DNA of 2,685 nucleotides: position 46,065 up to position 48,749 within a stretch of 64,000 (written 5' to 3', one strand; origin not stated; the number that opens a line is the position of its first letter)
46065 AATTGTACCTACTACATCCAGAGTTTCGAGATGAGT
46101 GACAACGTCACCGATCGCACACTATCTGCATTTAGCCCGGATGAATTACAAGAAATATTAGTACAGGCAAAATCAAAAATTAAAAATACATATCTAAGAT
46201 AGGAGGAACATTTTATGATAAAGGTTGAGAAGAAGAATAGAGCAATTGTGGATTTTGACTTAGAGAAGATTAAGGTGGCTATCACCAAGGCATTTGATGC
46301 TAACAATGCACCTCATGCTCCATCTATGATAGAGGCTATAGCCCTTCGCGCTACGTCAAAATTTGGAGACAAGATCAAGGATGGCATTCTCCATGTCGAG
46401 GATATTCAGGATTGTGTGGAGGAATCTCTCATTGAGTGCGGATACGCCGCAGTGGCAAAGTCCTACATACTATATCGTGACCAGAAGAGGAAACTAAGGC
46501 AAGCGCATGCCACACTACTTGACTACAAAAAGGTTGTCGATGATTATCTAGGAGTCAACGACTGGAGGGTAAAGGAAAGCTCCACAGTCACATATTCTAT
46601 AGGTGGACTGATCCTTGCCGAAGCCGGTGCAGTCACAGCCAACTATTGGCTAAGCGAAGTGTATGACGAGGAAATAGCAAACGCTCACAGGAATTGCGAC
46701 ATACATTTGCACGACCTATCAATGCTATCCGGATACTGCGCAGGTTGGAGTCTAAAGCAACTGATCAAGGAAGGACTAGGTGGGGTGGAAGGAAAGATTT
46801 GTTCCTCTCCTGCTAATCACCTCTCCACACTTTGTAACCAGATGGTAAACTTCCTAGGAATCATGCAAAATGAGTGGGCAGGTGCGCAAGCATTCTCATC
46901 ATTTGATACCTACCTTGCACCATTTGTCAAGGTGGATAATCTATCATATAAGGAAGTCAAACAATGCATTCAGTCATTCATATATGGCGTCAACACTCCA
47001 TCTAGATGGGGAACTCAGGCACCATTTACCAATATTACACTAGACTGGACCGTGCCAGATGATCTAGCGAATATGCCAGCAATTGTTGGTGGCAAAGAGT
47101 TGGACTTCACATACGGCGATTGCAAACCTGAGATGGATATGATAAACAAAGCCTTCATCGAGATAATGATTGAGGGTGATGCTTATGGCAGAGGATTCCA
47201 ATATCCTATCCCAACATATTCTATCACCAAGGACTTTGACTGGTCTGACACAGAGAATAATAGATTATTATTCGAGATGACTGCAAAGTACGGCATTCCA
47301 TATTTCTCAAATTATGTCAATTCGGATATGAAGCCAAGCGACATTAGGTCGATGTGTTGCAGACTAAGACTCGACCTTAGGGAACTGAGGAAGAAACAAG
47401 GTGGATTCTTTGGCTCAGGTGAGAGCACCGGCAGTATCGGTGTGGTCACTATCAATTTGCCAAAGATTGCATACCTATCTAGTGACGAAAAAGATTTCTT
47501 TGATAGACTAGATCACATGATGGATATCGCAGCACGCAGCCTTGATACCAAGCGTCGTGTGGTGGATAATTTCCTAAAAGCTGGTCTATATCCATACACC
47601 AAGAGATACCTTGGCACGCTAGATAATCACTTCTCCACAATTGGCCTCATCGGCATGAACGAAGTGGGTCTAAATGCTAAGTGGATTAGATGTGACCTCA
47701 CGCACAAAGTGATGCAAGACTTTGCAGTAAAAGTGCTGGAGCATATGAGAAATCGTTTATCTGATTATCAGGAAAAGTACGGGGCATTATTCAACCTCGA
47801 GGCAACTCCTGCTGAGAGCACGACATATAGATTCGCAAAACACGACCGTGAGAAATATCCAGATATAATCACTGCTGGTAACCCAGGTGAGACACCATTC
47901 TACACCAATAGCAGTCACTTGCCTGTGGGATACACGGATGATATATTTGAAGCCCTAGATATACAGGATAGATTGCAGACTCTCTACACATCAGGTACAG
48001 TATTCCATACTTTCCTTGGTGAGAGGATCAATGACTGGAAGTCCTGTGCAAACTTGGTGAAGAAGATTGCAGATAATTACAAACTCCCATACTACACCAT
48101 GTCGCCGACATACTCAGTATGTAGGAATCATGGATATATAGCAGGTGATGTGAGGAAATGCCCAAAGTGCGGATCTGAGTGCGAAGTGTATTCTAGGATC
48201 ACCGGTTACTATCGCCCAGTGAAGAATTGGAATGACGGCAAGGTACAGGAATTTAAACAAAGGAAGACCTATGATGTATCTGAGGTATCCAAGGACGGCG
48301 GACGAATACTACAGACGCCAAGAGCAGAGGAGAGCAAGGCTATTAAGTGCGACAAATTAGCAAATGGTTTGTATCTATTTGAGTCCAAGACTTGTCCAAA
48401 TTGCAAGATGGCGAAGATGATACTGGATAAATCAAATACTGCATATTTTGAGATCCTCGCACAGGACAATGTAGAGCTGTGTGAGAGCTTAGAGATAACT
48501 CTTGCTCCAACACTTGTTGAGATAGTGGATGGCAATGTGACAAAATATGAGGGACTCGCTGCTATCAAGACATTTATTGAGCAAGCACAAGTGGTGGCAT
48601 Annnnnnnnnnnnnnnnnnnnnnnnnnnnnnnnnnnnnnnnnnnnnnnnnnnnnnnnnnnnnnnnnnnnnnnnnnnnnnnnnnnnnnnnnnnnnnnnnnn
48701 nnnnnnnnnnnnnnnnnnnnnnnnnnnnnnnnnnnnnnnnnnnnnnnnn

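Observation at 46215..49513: Class III RNR fused to a thioredoxin-fold domain and translationally coupled to a thioredoxin reductase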

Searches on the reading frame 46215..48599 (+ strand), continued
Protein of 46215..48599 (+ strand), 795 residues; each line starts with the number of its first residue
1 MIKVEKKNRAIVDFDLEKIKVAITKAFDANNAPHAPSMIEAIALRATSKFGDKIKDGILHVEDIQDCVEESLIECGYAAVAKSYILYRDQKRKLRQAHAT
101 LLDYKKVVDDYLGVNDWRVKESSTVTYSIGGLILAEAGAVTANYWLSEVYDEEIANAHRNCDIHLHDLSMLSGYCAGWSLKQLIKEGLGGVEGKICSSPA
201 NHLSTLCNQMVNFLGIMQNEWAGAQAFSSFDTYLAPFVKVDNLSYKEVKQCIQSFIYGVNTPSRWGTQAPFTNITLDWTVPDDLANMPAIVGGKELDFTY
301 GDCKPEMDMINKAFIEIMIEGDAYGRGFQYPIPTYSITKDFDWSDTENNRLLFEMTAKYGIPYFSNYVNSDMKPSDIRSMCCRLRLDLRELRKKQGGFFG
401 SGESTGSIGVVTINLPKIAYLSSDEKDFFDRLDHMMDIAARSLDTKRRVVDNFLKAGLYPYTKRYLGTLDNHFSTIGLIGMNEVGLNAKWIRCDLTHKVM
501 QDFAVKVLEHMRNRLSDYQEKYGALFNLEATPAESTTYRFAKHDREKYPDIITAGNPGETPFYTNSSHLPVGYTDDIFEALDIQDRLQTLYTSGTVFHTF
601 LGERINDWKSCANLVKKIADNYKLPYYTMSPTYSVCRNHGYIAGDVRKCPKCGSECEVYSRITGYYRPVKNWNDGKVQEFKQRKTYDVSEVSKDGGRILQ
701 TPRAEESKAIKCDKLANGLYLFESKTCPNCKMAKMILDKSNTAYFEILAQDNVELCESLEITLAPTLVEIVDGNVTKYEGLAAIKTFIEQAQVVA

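Call 82: find_related_loci(query=window:46215-48599:+, collection=viral_contigs, flank=4000)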
Query window:46215-48599:+ (795 aa) in viral_contigs; peptide patterns used: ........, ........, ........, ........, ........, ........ (x = any residue, [..] = any of these).
53 stretches matched a pattern; 50 encode a relative of the query (tblastn E <= 1e-3); 49 distinct loci.
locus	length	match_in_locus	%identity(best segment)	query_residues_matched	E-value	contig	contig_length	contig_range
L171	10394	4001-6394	71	1-794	0e+0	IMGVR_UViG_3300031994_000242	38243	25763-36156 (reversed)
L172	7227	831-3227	69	1-790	0e+0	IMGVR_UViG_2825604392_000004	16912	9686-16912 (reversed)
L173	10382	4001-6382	69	1-793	0e+0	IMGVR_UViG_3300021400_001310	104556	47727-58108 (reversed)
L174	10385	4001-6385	68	1-789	0e+0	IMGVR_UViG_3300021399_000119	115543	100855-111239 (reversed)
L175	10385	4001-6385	68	1-789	0e+0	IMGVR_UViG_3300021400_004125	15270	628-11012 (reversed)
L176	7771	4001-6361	69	2-784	0e+0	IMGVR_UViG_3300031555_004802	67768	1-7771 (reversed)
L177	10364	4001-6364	69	1-789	0e+0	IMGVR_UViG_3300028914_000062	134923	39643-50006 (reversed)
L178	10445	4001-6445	67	2-788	0e+0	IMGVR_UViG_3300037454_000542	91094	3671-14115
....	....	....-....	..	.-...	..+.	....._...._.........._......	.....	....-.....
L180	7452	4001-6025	71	85-788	0e+0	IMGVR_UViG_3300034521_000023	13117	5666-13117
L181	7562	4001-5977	73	101-788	0e+0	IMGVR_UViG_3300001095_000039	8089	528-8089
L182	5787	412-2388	73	101-788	0e+0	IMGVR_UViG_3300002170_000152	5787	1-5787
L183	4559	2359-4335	73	101-788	0e+0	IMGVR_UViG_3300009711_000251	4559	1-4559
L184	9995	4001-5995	72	101-794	0e+0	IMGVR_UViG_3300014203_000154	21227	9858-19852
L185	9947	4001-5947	73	101-768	0e+0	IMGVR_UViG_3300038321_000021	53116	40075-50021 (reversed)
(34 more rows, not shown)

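Call 84: predict_structure(alignment_id=A2)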
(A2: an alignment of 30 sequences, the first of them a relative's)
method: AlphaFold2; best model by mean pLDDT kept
length: 795 residues; sequences in the alignment: 30
mean_pLDDT: 62.3   pTM: 0.47
mean pLDDT of the five models: 62.3, 58.5, 57.3, 50.8, 50.4
residues with pLDDT >= 90: 67; 70-90: 275; 50-70: 155; < 50: 298
segments of 3 or more residues with pLDDT < 50: 93-149, 168-179, 189-197, 215-228, 260-278, 322-349, 351-406, 457-468, 568-574, 594-605, 607-612, 623-633, 640-644, 663-709
pLDDT, mean of each block of 10 residues (from residue 1): 79 89 86 88 89 85 88 86 71 46 43 35 28 27 46 79 65 37 52 44 73 47 43 81 87 65 35 43 73 81 81 65 43 40 47 45 34 36 34 31 45 89 95 91 74 54 44 69 86 83 87 76 65 60 86 70 56 51 64 49 45 52 46 52 61 64 43 31 31 29 36 81 86 89 89 84 89 87 87 64
secondary structure, 60 per line:
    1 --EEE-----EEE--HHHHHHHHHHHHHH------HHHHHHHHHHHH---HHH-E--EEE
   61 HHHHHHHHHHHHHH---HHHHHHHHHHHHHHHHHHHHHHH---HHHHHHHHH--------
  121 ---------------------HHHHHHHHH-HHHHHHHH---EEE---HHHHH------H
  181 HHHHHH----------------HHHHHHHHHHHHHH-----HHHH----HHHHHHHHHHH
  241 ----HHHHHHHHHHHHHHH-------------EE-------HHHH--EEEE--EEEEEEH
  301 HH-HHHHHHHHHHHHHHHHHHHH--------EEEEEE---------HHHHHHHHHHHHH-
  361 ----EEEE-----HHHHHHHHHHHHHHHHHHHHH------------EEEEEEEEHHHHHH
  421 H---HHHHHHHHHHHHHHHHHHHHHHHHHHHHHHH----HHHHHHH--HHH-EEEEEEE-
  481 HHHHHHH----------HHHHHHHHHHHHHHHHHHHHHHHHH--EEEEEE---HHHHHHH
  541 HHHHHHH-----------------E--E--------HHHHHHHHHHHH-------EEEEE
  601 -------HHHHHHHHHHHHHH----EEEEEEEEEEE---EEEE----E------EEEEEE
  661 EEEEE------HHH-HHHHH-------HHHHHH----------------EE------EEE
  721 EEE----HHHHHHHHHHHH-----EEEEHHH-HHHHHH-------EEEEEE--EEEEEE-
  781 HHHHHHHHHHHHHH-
elements in order (helices of 4 or more, strands of 3 or more residues): E3-5 E11-13 H16-29 H36-47 E58-60 H61-74 H78-100 H104-112 H142-150 H152-159 E163-165 H169-173 H180-186 H203-216 H222-225 H230-240 H245-259 H282-285 E288-291 E294-299 H304-323 E332-337 H347-359 E365-368 H374-394 E407-414 H415-421 H425-455 H460-466 E473-479 H481-487 H498-522 E525-530 H534-547 H577-588 E596-600 H608-621 E626-636 E640-643 E655-665 H676-680 H688-693 E718-723 H728-739 E745-748 H753-758 E766-771 E774-779 H781-794

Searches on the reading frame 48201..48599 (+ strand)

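Call 6: search_protein_families(library=pfam, proteins=[window:48201-48599:+], max_evalue=0.1)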
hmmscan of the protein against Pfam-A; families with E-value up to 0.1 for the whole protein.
window:48201-48599:+ (133 aa): 4 families
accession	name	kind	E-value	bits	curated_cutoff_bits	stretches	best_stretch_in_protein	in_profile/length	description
PF00462.30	Glutaredoxin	-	6.5e-05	23.5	22.9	1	59-95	3-39/60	Glutaredoxin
PF13597.11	NRDD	-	0.00015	21.1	26.2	1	1-24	540-562/562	Anaerobic ribonucleoside-triphosphate reductase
PF13098.12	Thioredoxin_2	-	0.00074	20.3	27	1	57-125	9-100/104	Thioredoxin-like domain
PF00085.26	Thioredoxin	-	0.011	16.1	23.5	1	59-122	24-94/103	Thioredoxin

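Call 7: search_protein_families(library=ncbifam, proteins=[window:48201-48599:+], max_evalue=0.1)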
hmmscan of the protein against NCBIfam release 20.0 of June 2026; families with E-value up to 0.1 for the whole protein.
window:48201-48599:+ (133 aa): 12 families
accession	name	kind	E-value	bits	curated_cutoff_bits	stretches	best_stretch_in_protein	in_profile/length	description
NF006358.0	PRK08579.1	equivalog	3.4e-06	25.5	585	1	2-25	600-623/624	anaerobic ribonucleoside triphosphate reductase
TIGR02487.1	NrdD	equivalog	0.00013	20.6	326.35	1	1-23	558-580/581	anaerobic ribonucleoside-triphosphate reductase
TIGR02181.1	GRX_bact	equivalog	0.0019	18.4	90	1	59-92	3-36/80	glutaredoxin 3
TIGR02196.1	GlrX_YruB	hypoth_equivalog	0.003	18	88.55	1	60-95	5-40/74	glutaredoxin-like protein, YruB-family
NF006126.0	PRK08270.1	equivalog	0.004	15.5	548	1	2-26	659-683/684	ribonucleoside triphosphate reductase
NF007923.0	PRK10638.1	equivalog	0.006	16.6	129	1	59-95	6-42/83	glutaredoxin 3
TIGR00411.1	redox_disulf_1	equivalog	0.007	16.4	92.75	1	58-97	4-43/82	MJ0307 family thioredoxin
NF041212.1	Uxx_star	subfamily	0.0082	16.4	66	1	59-96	3-40/70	Uxx-star family glutaredoxin-like (seleno)protein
TIGR02194.1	GlrX_NrdH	subfamily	0.024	14.8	85.75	1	60-96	4-40/72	glutaredoxin-like protein NrdH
TIGR02190.1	GlrX-dom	hypoth_equivalog_domain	0.039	13.9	99.3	1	58-91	11-44/79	glutaredoxin-family domain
TIGR02200.1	GlrX_actino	hypoth_equivalog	0.058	13.8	89.5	0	60-83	5-28/77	mycoredoxin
TIGR02180.1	GRX_euk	equivalog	0.074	13.3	87.25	0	59-92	3-37/84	glutaredoxin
